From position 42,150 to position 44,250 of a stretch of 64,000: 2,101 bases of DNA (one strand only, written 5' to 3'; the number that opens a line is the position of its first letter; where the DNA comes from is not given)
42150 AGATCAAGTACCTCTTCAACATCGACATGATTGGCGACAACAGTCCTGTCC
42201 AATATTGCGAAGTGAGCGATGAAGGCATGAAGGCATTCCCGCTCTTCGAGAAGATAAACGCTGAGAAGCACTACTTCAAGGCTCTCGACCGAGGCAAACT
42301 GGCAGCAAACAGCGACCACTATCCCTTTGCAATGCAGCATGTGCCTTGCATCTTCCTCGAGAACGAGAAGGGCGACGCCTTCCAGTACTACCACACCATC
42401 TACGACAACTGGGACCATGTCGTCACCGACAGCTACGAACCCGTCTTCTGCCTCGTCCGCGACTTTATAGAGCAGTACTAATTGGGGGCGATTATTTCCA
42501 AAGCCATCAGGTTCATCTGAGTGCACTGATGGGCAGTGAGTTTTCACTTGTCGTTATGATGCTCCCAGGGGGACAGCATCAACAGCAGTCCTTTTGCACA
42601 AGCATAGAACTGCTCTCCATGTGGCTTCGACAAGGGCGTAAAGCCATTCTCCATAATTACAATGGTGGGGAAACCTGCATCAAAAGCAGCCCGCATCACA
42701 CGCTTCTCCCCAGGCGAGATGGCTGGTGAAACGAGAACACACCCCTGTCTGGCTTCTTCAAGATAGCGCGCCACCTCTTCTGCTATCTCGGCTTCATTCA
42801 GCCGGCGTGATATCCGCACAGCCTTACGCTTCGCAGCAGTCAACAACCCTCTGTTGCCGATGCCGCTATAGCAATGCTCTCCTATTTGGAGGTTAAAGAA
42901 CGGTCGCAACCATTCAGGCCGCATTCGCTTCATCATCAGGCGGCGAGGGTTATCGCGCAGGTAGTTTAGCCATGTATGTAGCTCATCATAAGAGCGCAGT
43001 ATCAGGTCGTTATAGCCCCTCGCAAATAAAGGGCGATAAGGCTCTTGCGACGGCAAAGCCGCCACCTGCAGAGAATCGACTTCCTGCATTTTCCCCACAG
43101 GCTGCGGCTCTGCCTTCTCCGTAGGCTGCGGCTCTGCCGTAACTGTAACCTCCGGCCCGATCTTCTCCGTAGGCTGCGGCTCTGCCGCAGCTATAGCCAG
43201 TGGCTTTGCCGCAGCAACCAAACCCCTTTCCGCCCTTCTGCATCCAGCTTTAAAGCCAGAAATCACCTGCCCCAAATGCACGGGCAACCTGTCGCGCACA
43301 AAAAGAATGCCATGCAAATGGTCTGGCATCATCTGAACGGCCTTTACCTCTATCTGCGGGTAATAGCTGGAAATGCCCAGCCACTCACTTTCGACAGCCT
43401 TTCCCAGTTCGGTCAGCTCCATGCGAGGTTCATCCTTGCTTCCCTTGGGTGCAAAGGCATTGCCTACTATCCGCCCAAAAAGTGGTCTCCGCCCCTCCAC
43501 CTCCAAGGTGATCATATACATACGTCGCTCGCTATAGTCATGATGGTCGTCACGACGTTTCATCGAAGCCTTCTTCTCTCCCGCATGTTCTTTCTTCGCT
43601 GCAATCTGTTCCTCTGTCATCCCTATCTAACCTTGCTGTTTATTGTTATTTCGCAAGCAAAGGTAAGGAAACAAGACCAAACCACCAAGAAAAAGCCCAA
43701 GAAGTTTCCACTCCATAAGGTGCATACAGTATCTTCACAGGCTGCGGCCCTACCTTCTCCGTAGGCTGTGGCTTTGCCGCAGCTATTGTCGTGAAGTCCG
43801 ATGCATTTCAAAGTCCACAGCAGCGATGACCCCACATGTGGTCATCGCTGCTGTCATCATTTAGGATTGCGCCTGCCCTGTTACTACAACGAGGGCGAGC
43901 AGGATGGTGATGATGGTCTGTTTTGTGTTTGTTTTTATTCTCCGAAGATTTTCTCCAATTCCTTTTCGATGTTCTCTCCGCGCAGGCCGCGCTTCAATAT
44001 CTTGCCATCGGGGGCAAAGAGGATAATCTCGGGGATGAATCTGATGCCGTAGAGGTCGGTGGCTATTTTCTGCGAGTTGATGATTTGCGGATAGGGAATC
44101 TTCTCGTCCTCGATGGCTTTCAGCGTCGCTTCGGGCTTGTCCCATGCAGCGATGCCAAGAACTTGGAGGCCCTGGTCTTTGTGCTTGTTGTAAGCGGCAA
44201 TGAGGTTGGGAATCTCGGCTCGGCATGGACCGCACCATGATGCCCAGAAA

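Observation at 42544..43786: RAYT-like Y1 transposase gene with REP-like GTAG-hairpin repeats inside its own coding sequence and upstream, plus an unexplained C-terminal domain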

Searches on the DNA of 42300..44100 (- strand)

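Call 60: search_rna_families(source=window, start=42300, end=44100, threshold=evalue, max_evalue=1)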
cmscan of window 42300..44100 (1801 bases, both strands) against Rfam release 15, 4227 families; matches with E-value up to 1: 1.
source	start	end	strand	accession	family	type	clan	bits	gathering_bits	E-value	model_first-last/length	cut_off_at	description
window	43813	43861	+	RF01059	mir-598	Gene; miRNA;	-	19.1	69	0.97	1-80/80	no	mir-598 microRNA precursor family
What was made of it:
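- Rfam gives no match (call 60).
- Tried and rejected: Rfam on 42300-44100 gave nothing meaningful (mir-598 at E=0.97 on the 43817-43854 hairpin; call 60).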

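Call 99: build_rna_model(alignment_id=A4, structure=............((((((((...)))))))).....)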
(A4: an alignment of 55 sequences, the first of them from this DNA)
Model R1 built from alignment A4 (55 sequences, 36 columns); structure: as given.
model positions 36; base pairs 8; branch points 0; effective number of sequences 55; information 1.074 bits per position. Calibrated on 0.2 Mb of random sequence (short: E-values are rough).
structure used (alignment columns):
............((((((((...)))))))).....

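Call 100: search_with_rna_model(model_id=R1, source=window, filters=off, max_evalue=10, show_alignments=6)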
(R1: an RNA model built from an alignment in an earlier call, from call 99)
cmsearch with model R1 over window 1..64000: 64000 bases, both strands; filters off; matches with E-value up to 10: 24.
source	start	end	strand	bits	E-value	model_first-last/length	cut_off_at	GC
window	43042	43077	-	46.7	4.6e-08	1-36/36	no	0.61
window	43161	43196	+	43.9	1.8e-07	1-36/36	no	0.61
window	43753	43788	+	35.6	9.9e-06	1-36/36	no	0.58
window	43113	43148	+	35.1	1.3e-05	1-36/36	no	0.58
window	61061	61087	-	11.7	1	1-36/36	no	0.52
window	31942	31969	-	11.3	1.3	1-36/36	no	0.61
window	58400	58417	+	11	1.4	1-36/36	no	0.44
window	31271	31303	-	10.4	2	1-36/36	no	0.55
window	43173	43191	-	10.4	2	13-31/36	no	0.79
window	54582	54594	-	9.7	2.8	16-28/36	no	0.77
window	27454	27475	+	9.3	3.3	1-36/36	no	0.55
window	59558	59582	-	9.2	3.6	1-36/36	no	0.64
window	18976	19001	+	8.9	4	1-36/36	no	0.58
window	42828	42846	+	8.6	4.8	1-36/36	no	0.53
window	33806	33832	+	8.5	4.9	1-36/36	no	0.44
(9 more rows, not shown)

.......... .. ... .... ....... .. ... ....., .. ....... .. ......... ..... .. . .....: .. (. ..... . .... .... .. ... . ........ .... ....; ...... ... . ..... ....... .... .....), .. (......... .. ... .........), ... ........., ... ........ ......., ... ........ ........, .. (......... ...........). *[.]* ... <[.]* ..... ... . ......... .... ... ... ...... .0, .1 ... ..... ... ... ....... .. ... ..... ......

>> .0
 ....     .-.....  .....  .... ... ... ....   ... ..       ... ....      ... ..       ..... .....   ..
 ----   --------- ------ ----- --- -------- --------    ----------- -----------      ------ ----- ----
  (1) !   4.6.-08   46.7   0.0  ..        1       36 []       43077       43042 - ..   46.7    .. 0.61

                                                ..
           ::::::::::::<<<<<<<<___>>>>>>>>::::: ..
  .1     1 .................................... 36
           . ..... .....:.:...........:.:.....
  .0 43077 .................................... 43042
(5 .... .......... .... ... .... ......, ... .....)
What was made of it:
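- Checked: The next best site scores 11.7 bits (call 100).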

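Call 101: search_with_rna_model(model_id=R1, sources=[L076, L077, L078, L079, L080, L081, L082, L083, L084, L085, L086, L087, L088, L089, L090, L091, L092, L093, L094, L095, L096, L097, L098, L099, L100, L101, L102, L103, L104, L105, L106, L107, L108, L109, L110, L111, L112, L113, L114, L115, L116, L117, L118, L119, L120, L121, L122, L123, L124, L125, L126, L127, L128, L129, L130, L131, L132, L133, L134, L135, L136, L137, L138, L139, L140, L141, L142, L143, L144, L145, L146, L147, L148, L149, L150, L151, L152, L153, L154, L155, L001, L003, L009, L012, L021, L025, L040, L045], max_evalue=0.01)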
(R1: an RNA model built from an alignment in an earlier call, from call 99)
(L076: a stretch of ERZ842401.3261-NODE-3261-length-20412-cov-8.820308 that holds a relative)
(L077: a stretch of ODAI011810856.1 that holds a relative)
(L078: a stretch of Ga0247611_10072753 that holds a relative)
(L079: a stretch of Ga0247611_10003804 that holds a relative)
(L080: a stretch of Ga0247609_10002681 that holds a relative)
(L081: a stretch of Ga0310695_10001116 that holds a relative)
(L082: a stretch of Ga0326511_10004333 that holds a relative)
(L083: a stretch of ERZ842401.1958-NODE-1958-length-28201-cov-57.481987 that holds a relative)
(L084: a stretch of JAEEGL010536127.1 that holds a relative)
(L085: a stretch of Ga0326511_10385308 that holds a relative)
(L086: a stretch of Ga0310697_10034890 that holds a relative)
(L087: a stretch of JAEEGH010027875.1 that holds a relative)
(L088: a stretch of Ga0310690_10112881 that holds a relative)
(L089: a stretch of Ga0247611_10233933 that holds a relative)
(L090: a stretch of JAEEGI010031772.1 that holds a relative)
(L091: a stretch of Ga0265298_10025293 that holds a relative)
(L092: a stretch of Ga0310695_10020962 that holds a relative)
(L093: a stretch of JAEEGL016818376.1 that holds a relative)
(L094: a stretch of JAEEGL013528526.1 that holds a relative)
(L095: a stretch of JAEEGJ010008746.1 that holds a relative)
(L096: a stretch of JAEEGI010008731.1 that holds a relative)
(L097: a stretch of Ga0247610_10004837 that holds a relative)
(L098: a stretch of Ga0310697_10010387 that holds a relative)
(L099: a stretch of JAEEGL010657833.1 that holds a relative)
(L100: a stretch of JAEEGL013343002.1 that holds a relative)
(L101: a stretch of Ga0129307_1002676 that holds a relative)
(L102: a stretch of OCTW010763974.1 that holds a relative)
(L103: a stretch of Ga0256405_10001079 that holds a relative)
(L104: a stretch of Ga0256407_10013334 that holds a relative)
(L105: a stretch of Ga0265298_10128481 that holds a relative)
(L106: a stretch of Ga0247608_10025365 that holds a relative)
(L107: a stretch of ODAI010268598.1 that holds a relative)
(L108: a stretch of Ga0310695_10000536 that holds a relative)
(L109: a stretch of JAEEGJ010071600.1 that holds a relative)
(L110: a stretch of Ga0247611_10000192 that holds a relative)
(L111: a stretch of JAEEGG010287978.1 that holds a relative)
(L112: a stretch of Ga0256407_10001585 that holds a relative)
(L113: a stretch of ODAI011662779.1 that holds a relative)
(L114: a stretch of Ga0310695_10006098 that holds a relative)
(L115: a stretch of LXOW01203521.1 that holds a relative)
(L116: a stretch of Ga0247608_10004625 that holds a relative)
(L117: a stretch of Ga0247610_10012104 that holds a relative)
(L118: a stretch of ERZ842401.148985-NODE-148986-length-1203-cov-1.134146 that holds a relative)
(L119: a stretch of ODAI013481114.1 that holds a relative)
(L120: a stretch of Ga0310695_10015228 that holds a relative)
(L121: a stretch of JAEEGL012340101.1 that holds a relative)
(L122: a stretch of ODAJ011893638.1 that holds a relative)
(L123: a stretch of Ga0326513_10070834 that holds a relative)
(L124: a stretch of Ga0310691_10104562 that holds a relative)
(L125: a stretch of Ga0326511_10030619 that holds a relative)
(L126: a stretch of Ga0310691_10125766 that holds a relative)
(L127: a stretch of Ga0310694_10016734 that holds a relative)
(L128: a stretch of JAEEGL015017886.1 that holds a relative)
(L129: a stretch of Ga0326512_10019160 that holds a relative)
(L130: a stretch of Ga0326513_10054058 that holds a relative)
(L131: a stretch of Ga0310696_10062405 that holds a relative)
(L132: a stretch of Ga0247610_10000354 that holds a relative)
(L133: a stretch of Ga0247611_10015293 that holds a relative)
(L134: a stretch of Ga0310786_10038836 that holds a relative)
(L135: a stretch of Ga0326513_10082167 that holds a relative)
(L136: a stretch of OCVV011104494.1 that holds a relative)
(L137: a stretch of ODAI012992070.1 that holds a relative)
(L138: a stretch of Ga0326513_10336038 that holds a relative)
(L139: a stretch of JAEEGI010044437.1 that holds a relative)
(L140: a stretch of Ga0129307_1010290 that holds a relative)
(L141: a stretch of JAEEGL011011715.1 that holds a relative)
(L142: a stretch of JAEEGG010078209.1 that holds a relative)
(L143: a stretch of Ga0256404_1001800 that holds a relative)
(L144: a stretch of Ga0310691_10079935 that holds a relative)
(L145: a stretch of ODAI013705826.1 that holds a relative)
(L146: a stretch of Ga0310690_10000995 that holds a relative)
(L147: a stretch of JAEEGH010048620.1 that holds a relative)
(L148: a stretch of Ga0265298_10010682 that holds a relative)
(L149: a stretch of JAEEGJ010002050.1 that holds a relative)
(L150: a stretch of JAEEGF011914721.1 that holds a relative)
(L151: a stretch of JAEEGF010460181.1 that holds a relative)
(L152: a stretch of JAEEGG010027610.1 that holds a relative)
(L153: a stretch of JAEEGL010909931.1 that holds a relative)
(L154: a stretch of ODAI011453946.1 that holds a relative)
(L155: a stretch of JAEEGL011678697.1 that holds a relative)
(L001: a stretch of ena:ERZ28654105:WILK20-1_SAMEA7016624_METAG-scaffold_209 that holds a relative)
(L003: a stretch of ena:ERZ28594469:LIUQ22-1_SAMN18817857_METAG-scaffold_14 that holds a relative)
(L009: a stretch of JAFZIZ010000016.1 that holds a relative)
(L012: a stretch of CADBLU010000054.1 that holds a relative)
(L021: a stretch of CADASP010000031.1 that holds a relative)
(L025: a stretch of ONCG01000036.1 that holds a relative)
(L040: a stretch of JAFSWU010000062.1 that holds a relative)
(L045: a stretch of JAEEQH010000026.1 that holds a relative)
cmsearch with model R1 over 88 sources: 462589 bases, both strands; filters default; matches with E-value up to 0.01: 153.
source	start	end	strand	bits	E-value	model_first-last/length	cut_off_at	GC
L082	3634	3669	+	51.2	3.7e-08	1-36/36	no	0.61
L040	4445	4480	+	50.5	5.1e-08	1-36/36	no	0.61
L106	3517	3552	+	50.5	5.2e-08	1-36/36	no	0.64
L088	766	801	+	50.2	6.1e-08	1-36/36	no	0.67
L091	3496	3531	+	50.2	6.1e-08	1-36/36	no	0.67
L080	3487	3522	+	50.1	6.2e-08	1-36/36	no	0.56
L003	6520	6555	+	50.1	6.2e-08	1-36/36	no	0.56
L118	330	365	+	48.6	1.3e-07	1-36/36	no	0.53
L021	2242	2277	+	48.4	1.4e-07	1-36/36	no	0.69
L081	3487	3522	+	48.3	1.5e-07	1-36/36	no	0.56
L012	4418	4453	-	48.3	1.5e-07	1-36/36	no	0.64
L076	3553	3588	+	48.1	1.7e-07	1-36/36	no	0.64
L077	713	748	+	48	1.8e-07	1-36/36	no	0.61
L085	583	618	+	47.5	2.2e-07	1-36/36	no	0.61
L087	3535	3570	+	46.9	3e-07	1-36/36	no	0.64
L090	3553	3588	+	46.9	3e-07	1-36/36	no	0.64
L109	3535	3570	+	46.9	3e-07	1-36/36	no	0.64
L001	6604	6639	+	46.9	3e-07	1-36/36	no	0.53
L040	4170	4205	-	46.6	3.5e-07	1-36/36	no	0.61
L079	3631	3666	+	46.4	3.7e-07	1-36/36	no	0.61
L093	1911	1946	+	46.2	4.2e-07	1-36/36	no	0.69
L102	633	668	+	46.1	4.4e-07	1-36/36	no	0.53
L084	1202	1237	+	45.8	5.1e-07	1-36/36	no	0.58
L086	3448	3483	+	45.8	5.1e-07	1-36/36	no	0.58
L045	675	710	-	45.6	5.7e-07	1-36/36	no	0.58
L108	3583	3618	+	45.4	6.2e-07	1-36/36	no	0.64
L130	1644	1679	+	45.2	6.9e-07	1-36/36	no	0.75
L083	3487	3522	+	45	7.4e-07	1-36/36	no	0.58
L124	1544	1579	+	44.8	8.1e-07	1-36/36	no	0.72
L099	3514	3549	+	44.7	8.5e-07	1-36/36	no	0.56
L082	3401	3436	-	44.5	9.7e-07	1-36/36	no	0.61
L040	4398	4433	-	44.3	1e-06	1-36/36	no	0.58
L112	3589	3624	+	44.3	1.1e-06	1-36/36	no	0.64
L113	2102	2137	+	44.3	1.1e-06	1-36/36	no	0.64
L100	851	886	+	44.2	1.1e-06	1-36/36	no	0.53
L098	3407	3442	-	44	1.2e-06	1-36/36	no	0.69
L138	198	233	+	44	1.2e-06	1-36/36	no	0.67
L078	1894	1929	+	43.8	1.3e-06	1-36/36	no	0.53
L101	1929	1964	-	43.5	1.5e-06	1-36/36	no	0.53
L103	3452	3487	-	43.5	1.5e-06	1-36/36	no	0.53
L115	1958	1993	+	43.1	1.9e-06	1-36/36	no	0.61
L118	265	300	-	43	2e-06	1-36/36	no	0.61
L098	3577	3612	+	42.9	2.1e-06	1-36/36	no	0.67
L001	6395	6430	-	42.9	2.1e-06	1-36/36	no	0.56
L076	2183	2218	-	42.7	2.3e-06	1-36/36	no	0.61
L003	6434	6469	-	42.5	2.5e-06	1-36/36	no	0.58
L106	3401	3436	-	42.5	2.5e-06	1-36/36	no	0.61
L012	4621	4656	+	42.4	2.6e-06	1-36/36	no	0.69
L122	3529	3564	+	42.3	2.8e-06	1-36/36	no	0.72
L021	1856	1891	-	42.2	2.9e-06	1-36/36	no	0.69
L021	1940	1975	-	41.4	4.2e-06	1-36/36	no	0.64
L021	2024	2059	-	41.4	4.2e-06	1-36/36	no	0.64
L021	2108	2143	-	41.4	4.2e-06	1-36/36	no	0.64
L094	3373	3408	-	41.3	4.5e-06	1-36/36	no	0.56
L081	3401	3436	-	41.1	5e-06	1-36/36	no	0.53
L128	1714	1749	+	40.8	5.6e-06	1-36/36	no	0.69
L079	3410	3445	-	40.8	5.8e-06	1-36/36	no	0.56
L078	1808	1843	-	40.7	6e-06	1-36/36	no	0.58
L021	1772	1807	-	40.6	6.2e-06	1-36/36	no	0.61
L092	3505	3540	+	40.6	6.3e-06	1-36/36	no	0.5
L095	3484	3519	+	40.4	6.8e-06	1-36/36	no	0.5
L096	3484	3519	+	40.4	6.8e-06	1-36/36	no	0.5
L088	635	670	-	40.4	7e-06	1-36/36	no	0.64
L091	3419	3454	-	40.4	7e-06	1-36/36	no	0.64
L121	1162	1197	+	40.3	7.1e-06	1-36/36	no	0.67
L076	3410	3445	-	40.3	7.5e-06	1-36/36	no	0.58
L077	474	509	-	40.3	7.5e-06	1-36/36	no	0.58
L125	2633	2668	+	40.1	8.1e-06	1-36/36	no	0.72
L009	2965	3000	+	40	8.3e-06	1-36/36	no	0.58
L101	2057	2092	+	40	8.3e-06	1-36/36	no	0.72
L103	3580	3615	+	40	8.3e-06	1-36/36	no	0.72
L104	1159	1194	+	40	8.3e-06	1-36/36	no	0.72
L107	3547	3582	+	40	8.3e-06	1-36/36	no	0.72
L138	151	186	-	40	8.4e-06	1-36/36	no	0.64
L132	3580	3615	+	39.9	8.7e-06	1-36/36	no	0.53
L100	71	106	-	39.9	9e-06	1-36/36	no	0.75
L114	1003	1038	+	39.8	9.5e-06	1-36/36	no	0.61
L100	624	659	-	39.6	1e-05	1-36/36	no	0.64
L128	3496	3531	+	39.5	1.1e-05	1-36/36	no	0.72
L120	3529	3564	+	39.2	1.3e-05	1-36/36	no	0.64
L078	1763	1798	-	39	1.4e-05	1-36/36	no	0.56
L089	1318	1353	+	38.7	1.6e-05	1-36/36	no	0.53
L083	3410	3445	-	38.6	1.6e-05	1-36/36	no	0.53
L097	3553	3588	+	38.4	1.8e-05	1-36/36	no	0.56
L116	3502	3537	+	38.3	1.9e-05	1-36/36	no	0.61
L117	1419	1454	+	38.3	1.9e-05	1-36/36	no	0.61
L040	4215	4250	-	38.2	2e-05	1-36/36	no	0.64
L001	5808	5843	-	37.7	2.6e-05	1-36/36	no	0.5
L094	3417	3452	+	37.6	2.7e-05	1-36/36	no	0.53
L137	2360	2395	+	36.9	3.8e-05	1-36/36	no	0.64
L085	518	553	-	36.6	4.3e-05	1-36/36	no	0.58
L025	4663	4698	-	36.6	4.4e-05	1-36/36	no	0.47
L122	3413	3448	-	36.5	4.6e-05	1-36/36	no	0.69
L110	3505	3540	+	36.3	5.1e-05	1-36/36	no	0.58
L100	8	43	-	35.9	6.1e-05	1-36/36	no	0.72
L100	678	713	-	35.9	6.1e-05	1-36/36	no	0.69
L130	24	59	+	35.7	6.9e-05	1-36/36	no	0.78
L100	786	821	-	35.4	8e-05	1-36/36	no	0.69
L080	3401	3436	-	35.3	8.2e-05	1-36/36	no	0.61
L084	1155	1190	-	35.3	8.3e-05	1-36/36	no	0.58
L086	3401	3436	-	35.3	8.3e-05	1-36/36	no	0.58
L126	1260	1295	-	35.2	8.6e-05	1-36/36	no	0.75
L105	1335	1370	+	35.1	9.2e-05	1-36/36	no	0.61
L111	1256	1291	+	34.9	0.0001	1-36/36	no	0.64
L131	1754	1789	+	34.8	0.00011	1-36/36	no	0.69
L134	441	476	+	34.8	0.00011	1-36/36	no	0.69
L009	2924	2959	-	34.8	0.00011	1-36/36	no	0.56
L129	3187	3222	+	34.3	0.00013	1-36/36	no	0.67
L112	3416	3451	-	34.1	0.00015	1-36/36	no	0.5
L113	1875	1910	-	34.1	0.00015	1-36/36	no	0.5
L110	3431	3466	-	34.1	0.00015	1-36/36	no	0.67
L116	3434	3469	-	33.7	0.00018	1-36/36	no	0.67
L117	1351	1386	-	33.7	0.00018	1-36/36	no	0.67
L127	3520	3555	+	33.4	0.00021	1-36/36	no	0.64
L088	692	727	-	33.1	0.00024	1-36/36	no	0.58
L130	1606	1641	-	32.8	0.00028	1-36/36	no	0.67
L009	2882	2917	-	32.8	0.00028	1-36/36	no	0.58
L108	3416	3451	-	32.3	0.00035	1-36/36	no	0.53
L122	6881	6916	-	32.1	0.00039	1-36/36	no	0.53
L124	1443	1478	-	31.9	0.00044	1-36/36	no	0.72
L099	3398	3433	-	31.8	0.00045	1-36/36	no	0.47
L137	2235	2270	-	31.6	0.0005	1-36/36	no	0.64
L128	1676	1711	-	31.4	0.00055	1-36/36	no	0.58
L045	764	799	+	31.2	0.00059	1-36/36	no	0.61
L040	4260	4295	-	31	0.00064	1-36/36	no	0.61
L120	3470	3505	-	30.9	0.00069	1-36/36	no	0.72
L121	1103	1138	-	30.9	0.00069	1-36/36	no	0.72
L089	1241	1276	-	30.6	0.00081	1-36/36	no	0.53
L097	3419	3454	-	30.5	0.00086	1-36/36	no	0.47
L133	1824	1859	+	30.4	0.00088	1-36/36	no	0.67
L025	5372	5407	+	30.4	0.0009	1-36/36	no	0.58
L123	1990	2025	-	29.9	0.0011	1-36/36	no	0.64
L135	1643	1678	+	29.8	0.0012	1-36/36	no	0.67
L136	1115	1150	+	29.7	0.0012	1-36/36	no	0.61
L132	3443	3478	-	29.2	0.0016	1-36/36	no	0.56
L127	3404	3439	-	29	0.0017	1-36/36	no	0.69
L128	3458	3493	-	28.7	0.002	1-36/36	no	0.69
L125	2592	2627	-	28.7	0.0021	1-36/36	no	0.61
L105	1273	1308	-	28.2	0.0025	1-36/36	no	0.58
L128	1634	1669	-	27.5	0.0036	1-36/36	no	0.56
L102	595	630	-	27.1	0.0043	1-36/36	no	0.56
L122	3449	3481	-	27.1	0.0044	1-36/36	no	0.79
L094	2871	2906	-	26.9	0.0048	1-36/36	no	0.44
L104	1046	1081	-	26.4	0.0062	1-36/36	no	0.67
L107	3434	3469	-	26.4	0.0062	1-36/36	no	0.67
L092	3419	3454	-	26.3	0.0064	1-36/36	no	0.61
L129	3128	3163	-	26.2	0.0066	1-36/36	no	0.69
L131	1716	1751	-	26.1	0.0071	1-36/36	no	0.72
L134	403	438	-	26.1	0.0071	1-36/36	no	0.72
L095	3398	3433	-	25.9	0.0077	1-36/36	no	0.58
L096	3398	3433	-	25.9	0.0077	1-36/36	no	0.58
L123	2151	2186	+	25.7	0.0085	1-36/36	no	0.61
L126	1296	1328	-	25.4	0.0099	1-36/36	no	0.7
